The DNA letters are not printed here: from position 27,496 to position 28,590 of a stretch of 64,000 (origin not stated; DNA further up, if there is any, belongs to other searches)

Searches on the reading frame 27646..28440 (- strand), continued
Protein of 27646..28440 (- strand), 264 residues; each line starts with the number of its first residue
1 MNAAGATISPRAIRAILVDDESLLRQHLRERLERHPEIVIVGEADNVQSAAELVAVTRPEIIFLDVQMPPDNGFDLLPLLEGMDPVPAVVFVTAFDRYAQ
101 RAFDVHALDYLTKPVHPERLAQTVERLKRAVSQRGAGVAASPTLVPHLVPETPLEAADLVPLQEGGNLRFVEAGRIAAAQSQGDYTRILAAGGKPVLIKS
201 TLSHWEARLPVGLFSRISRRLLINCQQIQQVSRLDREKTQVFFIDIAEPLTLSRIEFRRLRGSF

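Call 60: find_encoding_contigs(protein=P0048, flank=10000, max_places=2)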
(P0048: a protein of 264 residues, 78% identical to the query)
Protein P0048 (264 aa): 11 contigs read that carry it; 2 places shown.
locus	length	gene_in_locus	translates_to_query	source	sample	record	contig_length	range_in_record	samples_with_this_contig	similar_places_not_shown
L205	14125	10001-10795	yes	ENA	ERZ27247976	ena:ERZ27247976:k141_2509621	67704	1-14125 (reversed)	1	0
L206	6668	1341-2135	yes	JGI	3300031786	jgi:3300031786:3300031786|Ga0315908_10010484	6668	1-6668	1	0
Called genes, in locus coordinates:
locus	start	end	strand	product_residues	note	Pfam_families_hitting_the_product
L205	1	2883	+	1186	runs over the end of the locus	PF02811:PHP, PF07733:DNA_pol3_alpha, PF17657:DNA_pol3_finger, PF14579:HHH_6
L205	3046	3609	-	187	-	PF12728:HTH_17, PF00072:Response_reg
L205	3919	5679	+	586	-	PF05524:PEP-utilisers_N, PF00391:PEP-utilizers, PF02896:PEP-utilizers_C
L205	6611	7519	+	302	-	-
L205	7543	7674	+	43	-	-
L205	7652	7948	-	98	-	PF12844:HTH_19, PF01381:HTH_3, PF13443:HTH_26 (weak)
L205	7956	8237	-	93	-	PF05015:HigB-like_toxin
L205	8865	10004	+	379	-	PF06580:His_kinase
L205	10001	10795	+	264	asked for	PF00072:Response_reg, PF04397:LytTR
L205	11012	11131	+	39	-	-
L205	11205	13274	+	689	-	PF12951:PATR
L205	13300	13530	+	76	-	-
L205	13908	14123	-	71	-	?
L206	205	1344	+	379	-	PF06580:His_kinase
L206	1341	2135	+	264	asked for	PF00072:Response_reg, PF04397:LytTR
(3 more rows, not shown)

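Call 61: find_encoding_contigs(protein=P0054, flank=10000, max_places=2)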
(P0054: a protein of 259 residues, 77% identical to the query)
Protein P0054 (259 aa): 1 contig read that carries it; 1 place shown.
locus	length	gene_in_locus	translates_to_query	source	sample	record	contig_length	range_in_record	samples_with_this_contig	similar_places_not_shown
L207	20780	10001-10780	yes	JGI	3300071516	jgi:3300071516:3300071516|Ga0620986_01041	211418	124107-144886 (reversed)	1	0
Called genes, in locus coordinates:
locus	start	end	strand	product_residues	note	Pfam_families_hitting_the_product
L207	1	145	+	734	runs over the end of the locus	PF12831:FAD_oxidored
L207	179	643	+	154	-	-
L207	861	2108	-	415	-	PF01546:Peptidase_M20, PF07687:M20_dimer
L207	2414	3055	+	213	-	PF02348:CTP_transf_3, PF12804:NTP_transf_3 (weak)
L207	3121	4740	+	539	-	PF06418:CTP_synth_N, PF00117:GATase, PF07722:Peptidase_C26 (weak)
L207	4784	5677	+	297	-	PF13709:DUF4159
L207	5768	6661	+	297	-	PF01522:Polysacc_deac_1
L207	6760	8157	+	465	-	PF01512:Complex1_51K, PF22461:SLBB_2 (weak), PF10589:NADH_4Fe-4S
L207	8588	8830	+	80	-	-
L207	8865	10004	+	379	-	PF06580:His_kinase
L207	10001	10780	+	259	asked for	PF00072:Response_reg, PF04397:LytTR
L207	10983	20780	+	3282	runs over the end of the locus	PF14312:FG-GAP_2, PF01833:TIG, PF00028:Cadherin, PF00028:Cadherin, PF00028:Cadherin, PF00028:Cadherin, PF17963:Big_9, PF00028:Cadherin, +7 more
